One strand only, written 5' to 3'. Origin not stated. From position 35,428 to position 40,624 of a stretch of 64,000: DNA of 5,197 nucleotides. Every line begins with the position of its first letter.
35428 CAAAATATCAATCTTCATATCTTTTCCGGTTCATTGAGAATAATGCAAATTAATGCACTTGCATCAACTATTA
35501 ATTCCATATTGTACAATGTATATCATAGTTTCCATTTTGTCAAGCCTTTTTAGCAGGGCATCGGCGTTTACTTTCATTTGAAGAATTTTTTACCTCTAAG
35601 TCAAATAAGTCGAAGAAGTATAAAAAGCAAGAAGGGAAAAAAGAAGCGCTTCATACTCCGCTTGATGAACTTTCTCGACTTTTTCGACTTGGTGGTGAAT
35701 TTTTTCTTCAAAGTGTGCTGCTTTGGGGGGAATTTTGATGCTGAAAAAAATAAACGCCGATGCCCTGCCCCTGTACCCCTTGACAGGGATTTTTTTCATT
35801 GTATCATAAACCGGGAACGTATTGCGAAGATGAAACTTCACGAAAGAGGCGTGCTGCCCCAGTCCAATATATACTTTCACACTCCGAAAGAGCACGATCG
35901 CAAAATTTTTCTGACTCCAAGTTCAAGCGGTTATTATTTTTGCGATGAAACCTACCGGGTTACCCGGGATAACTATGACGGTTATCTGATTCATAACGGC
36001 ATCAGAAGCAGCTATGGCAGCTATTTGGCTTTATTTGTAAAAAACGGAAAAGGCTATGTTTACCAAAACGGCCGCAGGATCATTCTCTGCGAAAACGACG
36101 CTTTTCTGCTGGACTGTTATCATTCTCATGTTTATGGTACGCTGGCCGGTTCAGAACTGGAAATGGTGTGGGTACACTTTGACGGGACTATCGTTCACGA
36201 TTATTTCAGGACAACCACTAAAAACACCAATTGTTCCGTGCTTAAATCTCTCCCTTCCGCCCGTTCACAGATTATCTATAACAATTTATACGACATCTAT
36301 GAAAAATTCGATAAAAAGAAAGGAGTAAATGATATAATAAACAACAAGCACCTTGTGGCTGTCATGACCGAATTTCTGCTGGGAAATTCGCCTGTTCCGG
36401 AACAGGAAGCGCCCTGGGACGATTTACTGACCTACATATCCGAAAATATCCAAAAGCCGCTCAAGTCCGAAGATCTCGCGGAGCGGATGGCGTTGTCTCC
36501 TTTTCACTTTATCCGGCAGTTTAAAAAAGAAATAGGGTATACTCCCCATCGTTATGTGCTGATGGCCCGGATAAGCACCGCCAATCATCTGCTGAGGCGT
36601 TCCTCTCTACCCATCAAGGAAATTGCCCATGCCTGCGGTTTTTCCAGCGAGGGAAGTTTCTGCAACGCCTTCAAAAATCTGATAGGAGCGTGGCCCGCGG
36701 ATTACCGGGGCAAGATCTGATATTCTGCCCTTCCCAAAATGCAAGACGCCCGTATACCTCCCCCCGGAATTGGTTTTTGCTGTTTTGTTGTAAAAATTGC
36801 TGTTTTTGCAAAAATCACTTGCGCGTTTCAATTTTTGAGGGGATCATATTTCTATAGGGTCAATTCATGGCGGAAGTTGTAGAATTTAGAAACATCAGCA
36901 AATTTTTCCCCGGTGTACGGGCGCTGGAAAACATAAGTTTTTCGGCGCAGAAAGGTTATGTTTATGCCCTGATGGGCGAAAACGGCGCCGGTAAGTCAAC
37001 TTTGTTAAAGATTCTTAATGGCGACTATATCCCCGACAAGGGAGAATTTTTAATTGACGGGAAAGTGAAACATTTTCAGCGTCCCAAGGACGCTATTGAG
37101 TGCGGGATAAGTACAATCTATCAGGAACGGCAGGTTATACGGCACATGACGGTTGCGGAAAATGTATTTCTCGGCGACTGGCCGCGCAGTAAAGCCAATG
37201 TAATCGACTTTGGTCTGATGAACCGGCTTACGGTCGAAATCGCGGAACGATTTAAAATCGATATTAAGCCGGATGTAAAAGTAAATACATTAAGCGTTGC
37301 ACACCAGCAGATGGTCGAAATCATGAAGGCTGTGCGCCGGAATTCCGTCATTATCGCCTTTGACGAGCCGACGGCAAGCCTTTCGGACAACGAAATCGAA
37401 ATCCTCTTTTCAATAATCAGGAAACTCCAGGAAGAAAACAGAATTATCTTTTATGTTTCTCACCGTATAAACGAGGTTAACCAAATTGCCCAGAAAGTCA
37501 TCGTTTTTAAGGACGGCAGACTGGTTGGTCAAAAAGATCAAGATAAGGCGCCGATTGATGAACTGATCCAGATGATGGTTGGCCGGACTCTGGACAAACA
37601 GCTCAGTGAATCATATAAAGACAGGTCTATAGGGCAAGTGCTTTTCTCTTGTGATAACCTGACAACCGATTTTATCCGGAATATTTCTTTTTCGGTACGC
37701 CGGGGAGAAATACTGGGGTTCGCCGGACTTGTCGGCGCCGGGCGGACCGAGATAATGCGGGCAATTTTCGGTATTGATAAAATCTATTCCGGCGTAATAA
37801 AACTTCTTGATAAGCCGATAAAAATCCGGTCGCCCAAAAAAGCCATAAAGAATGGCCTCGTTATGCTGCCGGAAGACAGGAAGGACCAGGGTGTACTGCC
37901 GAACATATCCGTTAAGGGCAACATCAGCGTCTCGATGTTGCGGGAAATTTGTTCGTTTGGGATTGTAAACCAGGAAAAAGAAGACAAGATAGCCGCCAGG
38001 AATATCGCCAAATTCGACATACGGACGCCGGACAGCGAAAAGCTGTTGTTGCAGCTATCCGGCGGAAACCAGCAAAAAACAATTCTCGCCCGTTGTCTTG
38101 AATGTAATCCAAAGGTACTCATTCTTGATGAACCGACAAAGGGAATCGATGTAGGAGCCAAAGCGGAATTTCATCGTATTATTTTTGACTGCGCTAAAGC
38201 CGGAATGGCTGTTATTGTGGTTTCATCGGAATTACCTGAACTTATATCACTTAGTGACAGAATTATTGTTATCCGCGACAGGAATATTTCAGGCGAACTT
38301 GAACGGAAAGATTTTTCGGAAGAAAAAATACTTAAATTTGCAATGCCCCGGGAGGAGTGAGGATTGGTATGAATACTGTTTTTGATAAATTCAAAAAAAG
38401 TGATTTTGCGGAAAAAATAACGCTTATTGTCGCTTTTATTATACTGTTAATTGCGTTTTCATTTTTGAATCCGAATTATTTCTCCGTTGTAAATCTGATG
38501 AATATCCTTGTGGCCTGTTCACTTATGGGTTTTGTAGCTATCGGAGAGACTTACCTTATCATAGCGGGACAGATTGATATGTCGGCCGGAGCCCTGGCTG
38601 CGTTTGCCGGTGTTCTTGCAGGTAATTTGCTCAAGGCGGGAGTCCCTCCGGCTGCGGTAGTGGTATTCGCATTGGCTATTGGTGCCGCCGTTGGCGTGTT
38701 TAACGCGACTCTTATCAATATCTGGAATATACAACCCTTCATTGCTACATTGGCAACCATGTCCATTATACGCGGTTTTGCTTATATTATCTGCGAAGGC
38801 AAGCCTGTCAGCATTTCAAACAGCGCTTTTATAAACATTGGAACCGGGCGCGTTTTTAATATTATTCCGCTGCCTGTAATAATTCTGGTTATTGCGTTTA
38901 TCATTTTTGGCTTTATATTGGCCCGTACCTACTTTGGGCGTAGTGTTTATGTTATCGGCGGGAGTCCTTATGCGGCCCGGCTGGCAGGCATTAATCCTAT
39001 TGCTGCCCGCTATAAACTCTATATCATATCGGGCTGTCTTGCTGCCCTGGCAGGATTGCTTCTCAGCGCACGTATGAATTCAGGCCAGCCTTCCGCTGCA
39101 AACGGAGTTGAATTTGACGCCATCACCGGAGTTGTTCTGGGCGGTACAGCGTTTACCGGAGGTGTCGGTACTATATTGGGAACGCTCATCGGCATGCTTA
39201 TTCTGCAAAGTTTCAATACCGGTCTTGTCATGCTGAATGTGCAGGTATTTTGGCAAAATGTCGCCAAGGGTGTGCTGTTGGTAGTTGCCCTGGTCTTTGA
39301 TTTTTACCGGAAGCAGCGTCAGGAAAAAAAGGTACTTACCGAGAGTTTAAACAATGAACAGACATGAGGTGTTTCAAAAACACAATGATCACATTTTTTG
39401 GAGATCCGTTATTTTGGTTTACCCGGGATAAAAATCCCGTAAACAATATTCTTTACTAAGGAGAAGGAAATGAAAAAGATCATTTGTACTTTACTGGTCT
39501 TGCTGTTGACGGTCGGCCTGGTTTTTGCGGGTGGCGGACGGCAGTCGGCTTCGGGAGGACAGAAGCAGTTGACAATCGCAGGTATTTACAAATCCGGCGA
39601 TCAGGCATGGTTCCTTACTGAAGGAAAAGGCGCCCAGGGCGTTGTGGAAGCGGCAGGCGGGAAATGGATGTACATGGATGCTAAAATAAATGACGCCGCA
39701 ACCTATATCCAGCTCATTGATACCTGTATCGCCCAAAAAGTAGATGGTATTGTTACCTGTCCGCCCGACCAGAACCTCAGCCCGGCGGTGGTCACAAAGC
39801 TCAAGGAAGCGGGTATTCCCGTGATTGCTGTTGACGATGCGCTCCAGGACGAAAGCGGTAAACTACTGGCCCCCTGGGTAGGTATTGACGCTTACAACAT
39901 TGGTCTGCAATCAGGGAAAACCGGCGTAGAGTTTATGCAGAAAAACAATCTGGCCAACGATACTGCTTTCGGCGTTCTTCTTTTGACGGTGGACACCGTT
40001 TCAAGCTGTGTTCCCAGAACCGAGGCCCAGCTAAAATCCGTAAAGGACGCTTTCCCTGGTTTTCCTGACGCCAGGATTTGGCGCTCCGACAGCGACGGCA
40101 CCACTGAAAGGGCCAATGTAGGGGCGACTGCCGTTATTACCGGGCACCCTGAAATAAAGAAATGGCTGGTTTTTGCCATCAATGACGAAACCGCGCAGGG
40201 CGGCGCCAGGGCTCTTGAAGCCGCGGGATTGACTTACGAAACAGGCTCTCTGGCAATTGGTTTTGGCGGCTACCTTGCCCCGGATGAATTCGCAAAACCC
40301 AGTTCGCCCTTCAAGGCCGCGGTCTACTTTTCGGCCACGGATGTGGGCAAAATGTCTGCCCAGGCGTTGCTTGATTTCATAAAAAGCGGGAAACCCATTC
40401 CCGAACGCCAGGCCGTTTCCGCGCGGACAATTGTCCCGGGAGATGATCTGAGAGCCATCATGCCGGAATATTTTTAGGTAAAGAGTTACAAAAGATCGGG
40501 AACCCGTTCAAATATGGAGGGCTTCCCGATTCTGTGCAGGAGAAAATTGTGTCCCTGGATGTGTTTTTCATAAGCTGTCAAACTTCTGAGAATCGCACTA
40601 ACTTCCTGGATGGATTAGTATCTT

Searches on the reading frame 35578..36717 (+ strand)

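Call 50: search_protein_families(library=pfam, proteins=[window:35578-36717:+], max_evalue=0.001)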
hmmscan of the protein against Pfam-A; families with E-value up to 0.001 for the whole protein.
window:35578-36717:+ (380 aa): 3 families
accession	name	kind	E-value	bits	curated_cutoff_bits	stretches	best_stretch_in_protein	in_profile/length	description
PF12833.13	HTH_18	-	1.9e-21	76.6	33.6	1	300-377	1-78/80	Helix-turn-helix domain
PF00165.29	HTH_AraC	-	4.5e-15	55.8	26.6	2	287-327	1-41/42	Bacterial regulatory helix-turn-helix proteins, AraC family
PF02311.25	AraC_binding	-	7.1e-07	29.5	21.1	1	148-239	23-111/135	AraC-like ligand binding domain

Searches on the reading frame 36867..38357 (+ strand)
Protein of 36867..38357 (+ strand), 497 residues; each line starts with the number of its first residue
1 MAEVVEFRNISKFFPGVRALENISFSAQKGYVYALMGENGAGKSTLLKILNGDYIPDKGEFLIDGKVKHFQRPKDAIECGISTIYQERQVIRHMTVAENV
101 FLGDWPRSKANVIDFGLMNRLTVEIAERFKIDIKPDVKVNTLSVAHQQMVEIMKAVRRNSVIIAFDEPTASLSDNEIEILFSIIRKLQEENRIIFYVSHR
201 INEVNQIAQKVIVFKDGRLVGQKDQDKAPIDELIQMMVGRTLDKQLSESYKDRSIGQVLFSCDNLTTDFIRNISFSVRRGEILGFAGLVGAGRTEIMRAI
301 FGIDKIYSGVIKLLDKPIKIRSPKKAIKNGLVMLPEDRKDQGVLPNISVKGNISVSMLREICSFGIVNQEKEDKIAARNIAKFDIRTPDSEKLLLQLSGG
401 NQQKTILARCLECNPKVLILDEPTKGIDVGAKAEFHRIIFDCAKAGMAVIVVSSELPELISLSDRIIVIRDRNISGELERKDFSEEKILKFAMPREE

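Call 50: search_protein_families(library=pfam, proteins=[window:36867-38357:+], max_evalue=0.001)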
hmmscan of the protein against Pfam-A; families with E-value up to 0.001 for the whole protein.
window:36867-38357:+ (497 aa): 2 families
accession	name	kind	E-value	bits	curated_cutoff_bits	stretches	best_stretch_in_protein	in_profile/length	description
PF00005.33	ABC_tran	-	7.4e-51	172.8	25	2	20-170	1-137/137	ABC transporter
PF13304.12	AAA_21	-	2e-07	31.8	27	0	33-51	2-26/304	AAA domain, putative AbiEii toxin, Type IV TA system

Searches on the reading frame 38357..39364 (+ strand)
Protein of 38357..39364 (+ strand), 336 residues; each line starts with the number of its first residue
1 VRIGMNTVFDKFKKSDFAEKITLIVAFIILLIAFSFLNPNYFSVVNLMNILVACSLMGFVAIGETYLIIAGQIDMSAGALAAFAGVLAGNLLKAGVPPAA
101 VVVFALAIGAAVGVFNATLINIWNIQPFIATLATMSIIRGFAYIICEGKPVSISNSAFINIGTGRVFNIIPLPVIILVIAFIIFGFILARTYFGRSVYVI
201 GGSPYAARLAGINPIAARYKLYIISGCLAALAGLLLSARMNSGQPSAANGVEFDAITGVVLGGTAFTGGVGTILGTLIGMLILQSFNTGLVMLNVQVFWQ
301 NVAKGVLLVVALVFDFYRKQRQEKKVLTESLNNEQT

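Call 50: search_protein_families(library=pfam, proteins=[window:38357-39364:+], max_evalue=0.001)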
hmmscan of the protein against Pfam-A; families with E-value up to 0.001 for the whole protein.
window:38357-39364:+ (336 aa): 1 family
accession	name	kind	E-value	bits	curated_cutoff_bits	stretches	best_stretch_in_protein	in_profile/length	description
PF02653.21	BPD_transp_2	-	8.2e-36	124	26.8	1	47-312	2-269/269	Branched-chain amino acid transport system / permease component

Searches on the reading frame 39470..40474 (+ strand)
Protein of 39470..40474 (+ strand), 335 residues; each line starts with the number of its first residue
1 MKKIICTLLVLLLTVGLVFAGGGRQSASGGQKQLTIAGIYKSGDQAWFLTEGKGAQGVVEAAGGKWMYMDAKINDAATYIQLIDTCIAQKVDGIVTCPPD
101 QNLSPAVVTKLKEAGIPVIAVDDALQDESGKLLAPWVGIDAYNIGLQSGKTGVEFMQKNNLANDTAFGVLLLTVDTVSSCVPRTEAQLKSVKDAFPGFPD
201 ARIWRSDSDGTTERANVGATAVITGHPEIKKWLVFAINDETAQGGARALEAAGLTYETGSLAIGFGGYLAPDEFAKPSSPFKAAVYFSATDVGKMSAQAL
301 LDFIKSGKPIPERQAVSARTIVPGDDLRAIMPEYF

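Call 50: search_protein_families(library=pfam, proteins=[window:39470-40474:+], max_evalue=0.001)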
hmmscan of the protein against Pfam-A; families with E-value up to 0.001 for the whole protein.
window:39470-40474:+ (335 aa): 2 families
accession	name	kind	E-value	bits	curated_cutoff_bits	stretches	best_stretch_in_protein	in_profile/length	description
PF13407.12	Peripla_BP_4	-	2.7e-23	83.3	35.1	1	39-305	4-255/258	Periplasmic binding protein domain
PF00532.27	Peripla_BP_1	-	1.8e-19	70.8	22.2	1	35-316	3-267/281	Periplasmic binding proteins and sugar binding domain of LacI family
